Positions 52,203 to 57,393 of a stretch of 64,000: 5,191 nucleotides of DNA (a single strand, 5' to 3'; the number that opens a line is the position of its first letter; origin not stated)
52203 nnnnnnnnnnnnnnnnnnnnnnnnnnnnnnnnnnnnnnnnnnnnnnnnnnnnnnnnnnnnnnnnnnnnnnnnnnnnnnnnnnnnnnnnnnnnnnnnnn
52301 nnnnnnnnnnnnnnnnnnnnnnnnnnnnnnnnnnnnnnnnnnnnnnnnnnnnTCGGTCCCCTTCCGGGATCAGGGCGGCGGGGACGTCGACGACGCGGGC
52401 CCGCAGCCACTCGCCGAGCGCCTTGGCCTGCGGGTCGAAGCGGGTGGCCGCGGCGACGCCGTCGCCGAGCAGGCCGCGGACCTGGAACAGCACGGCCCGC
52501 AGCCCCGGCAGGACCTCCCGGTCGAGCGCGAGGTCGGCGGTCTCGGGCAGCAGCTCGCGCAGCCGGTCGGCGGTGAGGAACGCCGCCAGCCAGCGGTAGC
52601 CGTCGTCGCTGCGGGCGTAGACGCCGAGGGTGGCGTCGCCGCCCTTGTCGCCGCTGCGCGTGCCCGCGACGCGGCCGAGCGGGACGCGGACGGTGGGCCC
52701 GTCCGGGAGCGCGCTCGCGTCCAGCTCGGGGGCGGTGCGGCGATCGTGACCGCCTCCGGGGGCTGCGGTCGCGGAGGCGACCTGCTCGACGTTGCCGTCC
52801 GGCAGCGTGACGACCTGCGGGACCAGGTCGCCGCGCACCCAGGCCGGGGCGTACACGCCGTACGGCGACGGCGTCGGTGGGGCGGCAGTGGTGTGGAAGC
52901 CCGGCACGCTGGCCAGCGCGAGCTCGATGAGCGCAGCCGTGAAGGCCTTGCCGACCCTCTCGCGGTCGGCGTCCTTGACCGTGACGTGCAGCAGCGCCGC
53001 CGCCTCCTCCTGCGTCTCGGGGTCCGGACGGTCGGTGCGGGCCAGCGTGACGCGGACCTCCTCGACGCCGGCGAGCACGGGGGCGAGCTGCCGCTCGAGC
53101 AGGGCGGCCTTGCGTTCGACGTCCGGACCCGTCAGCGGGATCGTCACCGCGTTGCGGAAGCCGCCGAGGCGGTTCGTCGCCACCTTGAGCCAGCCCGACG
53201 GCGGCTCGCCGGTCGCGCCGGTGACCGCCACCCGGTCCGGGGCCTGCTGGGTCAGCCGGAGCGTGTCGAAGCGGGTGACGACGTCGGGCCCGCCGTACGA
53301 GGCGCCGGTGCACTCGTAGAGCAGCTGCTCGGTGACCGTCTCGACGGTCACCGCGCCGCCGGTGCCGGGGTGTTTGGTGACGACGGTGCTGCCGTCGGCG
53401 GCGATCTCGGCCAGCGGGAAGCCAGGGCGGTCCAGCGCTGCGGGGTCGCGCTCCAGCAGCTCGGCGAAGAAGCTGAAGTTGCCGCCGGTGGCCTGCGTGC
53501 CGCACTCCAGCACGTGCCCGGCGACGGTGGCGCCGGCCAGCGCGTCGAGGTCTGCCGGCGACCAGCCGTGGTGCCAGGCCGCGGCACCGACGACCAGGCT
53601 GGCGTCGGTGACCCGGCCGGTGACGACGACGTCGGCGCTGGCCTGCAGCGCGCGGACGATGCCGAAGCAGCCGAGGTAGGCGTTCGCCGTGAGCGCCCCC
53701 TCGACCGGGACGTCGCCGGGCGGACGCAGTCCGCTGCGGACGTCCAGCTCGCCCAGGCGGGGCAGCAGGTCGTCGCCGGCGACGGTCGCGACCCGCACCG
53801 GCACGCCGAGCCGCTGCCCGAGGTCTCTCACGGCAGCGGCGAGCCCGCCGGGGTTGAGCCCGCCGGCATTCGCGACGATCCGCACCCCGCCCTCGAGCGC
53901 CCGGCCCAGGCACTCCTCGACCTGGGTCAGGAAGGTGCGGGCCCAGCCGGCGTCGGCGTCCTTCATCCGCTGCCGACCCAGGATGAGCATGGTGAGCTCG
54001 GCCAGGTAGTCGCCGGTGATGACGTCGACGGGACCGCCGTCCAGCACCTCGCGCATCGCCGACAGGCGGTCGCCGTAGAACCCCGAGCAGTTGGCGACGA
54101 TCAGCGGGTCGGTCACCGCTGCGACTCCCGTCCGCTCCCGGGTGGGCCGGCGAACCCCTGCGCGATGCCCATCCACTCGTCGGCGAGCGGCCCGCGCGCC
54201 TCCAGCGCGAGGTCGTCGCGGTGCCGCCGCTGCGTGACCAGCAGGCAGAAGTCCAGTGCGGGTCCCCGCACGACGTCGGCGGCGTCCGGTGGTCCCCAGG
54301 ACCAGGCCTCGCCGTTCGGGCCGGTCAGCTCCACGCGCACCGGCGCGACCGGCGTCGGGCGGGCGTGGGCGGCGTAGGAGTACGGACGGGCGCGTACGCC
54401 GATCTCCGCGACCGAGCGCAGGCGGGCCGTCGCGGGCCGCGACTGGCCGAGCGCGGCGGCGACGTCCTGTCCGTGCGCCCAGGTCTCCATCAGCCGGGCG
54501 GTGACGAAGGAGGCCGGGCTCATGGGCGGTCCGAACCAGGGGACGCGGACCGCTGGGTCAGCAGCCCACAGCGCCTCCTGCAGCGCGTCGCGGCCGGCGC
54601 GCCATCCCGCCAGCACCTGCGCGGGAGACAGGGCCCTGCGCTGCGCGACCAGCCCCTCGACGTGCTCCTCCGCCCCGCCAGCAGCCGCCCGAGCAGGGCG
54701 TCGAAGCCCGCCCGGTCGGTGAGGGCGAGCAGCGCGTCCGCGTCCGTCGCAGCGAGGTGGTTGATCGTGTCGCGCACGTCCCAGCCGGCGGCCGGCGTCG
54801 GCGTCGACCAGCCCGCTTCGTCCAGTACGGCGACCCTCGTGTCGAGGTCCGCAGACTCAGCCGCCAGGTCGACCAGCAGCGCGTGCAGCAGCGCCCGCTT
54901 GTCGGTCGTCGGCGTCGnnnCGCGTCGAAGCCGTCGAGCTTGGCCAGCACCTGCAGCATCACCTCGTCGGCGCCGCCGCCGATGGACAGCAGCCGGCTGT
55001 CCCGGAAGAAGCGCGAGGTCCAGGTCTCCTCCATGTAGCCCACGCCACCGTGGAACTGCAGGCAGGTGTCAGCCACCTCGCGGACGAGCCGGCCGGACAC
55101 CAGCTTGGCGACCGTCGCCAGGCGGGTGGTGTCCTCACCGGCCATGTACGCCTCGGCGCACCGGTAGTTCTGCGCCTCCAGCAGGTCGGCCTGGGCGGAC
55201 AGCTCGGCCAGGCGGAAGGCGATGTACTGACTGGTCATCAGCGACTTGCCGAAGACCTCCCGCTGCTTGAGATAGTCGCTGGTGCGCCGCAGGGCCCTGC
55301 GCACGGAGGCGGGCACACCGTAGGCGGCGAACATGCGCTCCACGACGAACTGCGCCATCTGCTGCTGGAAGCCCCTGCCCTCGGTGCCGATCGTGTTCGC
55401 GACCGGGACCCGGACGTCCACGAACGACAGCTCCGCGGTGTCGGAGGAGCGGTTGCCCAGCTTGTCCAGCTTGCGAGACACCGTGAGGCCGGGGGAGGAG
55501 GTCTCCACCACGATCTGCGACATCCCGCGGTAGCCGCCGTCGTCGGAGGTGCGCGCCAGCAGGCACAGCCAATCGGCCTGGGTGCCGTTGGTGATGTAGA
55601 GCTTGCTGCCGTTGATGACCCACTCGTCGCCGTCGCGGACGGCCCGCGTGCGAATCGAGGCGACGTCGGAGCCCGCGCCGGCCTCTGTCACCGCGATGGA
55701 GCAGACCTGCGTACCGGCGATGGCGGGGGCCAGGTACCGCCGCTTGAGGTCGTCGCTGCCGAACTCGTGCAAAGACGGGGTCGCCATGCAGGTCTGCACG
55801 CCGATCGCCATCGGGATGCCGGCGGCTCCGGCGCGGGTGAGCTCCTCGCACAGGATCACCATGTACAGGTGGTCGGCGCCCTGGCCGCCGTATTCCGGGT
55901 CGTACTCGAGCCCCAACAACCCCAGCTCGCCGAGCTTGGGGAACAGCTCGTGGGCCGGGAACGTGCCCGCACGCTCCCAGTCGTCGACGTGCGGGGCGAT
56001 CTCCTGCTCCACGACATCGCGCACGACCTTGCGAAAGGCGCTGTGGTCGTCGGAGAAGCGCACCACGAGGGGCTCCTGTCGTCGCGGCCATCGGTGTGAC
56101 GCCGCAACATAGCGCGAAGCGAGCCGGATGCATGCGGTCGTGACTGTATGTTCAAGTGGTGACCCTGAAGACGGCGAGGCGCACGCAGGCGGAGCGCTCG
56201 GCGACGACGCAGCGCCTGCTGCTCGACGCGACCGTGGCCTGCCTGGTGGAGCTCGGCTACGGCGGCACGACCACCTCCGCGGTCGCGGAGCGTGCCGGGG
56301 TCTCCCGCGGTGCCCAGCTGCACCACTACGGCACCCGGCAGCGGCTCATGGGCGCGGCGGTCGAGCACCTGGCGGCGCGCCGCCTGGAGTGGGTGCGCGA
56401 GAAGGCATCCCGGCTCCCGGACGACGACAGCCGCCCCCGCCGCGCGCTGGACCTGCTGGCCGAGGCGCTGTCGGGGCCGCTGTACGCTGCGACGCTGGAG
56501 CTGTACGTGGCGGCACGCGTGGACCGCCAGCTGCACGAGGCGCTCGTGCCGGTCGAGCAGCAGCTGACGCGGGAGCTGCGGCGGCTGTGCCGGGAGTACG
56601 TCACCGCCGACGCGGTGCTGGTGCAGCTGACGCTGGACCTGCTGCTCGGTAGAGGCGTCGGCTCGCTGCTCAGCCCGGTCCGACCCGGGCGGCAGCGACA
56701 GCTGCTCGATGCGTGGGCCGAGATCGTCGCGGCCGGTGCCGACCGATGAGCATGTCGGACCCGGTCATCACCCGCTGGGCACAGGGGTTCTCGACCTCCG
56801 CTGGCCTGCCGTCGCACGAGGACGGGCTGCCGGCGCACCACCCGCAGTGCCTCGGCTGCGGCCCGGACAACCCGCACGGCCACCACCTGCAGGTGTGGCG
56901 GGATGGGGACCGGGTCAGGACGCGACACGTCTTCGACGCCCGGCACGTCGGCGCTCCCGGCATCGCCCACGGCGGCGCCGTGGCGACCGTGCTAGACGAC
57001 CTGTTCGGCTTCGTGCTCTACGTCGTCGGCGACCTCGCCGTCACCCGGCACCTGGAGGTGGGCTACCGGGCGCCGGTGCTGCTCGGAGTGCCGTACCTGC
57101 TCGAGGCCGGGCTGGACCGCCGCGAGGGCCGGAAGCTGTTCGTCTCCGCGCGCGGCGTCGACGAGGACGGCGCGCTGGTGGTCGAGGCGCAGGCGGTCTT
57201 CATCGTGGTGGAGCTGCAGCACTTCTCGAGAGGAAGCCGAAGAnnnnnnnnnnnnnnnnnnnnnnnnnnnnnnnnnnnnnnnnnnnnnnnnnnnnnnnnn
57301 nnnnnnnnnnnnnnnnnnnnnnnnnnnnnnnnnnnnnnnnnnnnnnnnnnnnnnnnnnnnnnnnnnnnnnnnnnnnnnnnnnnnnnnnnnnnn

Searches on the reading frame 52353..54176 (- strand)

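Call 37: search_protein_families(library=pfam, proteins=[window:52353-54176:-], max_evalue=0.001)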
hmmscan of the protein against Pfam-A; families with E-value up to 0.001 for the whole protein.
window:52353-54176:- (608 aa): 2 families
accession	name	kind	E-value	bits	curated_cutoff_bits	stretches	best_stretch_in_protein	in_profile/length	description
PF07287.17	AtuA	-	1.4e-145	485.9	22.8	1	26-457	2-436/437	Acyclic terpene utilisation family protein AtuA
PF23544.1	AtuA_ferredoxin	-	2.9e-12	47.3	27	1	498-593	1-109/113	AtuA ferredoxin-like domain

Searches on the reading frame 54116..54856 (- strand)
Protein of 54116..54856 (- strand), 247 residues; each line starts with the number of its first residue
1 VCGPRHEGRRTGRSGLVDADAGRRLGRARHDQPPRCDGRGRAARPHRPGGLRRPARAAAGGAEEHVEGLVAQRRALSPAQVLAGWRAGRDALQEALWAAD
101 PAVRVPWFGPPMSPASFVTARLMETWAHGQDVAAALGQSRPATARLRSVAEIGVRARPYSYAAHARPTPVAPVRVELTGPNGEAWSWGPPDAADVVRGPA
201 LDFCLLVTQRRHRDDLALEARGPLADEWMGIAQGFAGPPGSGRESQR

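Call 37: search_protein_families(library=pfam, proteins=[window:54116-54856:-], max_evalue=0.001)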
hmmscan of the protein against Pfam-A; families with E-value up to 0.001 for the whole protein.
window:54116-54856:- (247 aa): 2 families
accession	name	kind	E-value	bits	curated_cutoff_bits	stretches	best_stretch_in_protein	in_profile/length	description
PF11716.13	MDMPI_N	-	6.9e-15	56.4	24.2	1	49-133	54-140/140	Mycothiol maleylpyruvate isomerase N-terminal domain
PF08608.17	Wyosine_form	-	1.3e-08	35.4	22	1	171-218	3-60/63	Wyosine base formation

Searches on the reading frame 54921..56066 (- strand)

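Call 37: search_protein_families(library=pfam, proteins=[window:54921-56066:-], max_evalue=0.001)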
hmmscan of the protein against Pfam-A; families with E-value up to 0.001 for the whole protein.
window:54921-56066:- (382 aa): 4 families
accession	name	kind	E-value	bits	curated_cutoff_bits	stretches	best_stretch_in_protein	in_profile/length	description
PF00441.29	Acyl-CoA_dh_1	-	3.7e-36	124.9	22.4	1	230-376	1-147/150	Acyl-CoA dehydrogenase, C-terminal domain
PF02771.21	Acyl-CoA_dh_N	-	1.2e-32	113.1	22.9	1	5-118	1-112/113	Acyl-CoA dehydrogenase, N-terminal domain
PF02770.24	Acyl-CoA_dh_M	-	4.3e-25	88.2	33.3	1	124-218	2-97/97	Acyl-CoA dehydrogenase, middle domain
PF08028.16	Acyl-CoA_dh_2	-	5.5e-08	33.6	22.7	1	256-358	12-124/134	Acyl-CoA dehydrogenase, C-terminal domain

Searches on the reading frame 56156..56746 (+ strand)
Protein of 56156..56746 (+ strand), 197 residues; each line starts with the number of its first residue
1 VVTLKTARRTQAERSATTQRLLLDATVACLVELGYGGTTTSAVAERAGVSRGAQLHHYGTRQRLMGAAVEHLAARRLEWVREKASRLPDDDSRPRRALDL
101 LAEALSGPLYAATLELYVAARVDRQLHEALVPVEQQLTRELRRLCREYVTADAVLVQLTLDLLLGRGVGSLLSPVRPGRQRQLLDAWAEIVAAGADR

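Call 37: search_protein_families(library=pfam, proteins=[window:56156-56746:+], max_evalue=0.001)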
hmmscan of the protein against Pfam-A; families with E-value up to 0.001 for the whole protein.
window:56156-56746:+ (197 aa): 1 family
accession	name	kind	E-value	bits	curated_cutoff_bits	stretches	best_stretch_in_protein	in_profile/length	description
PF00440.29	TetR_N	-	3.3e-10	40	24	1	22-67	1-46/47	Bacterial regulatory proteins, tetR family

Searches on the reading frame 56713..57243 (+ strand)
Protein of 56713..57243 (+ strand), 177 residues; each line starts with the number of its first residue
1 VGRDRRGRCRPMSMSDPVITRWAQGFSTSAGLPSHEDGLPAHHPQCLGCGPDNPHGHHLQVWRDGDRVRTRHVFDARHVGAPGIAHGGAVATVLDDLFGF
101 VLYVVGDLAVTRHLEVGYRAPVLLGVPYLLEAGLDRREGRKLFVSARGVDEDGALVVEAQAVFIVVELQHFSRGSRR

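Call 37: search_protein_families(library=pfam, proteins=[window:56713-57243:+], max_evalue=0.001)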
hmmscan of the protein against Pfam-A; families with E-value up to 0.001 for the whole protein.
window:56713-57243:+ (177 aa): 1 family
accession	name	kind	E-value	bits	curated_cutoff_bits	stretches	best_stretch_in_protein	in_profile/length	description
PF03061.28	4HBT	-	2.1e-08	34.8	20.6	1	83-156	2-78/79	Thioesterase superfamily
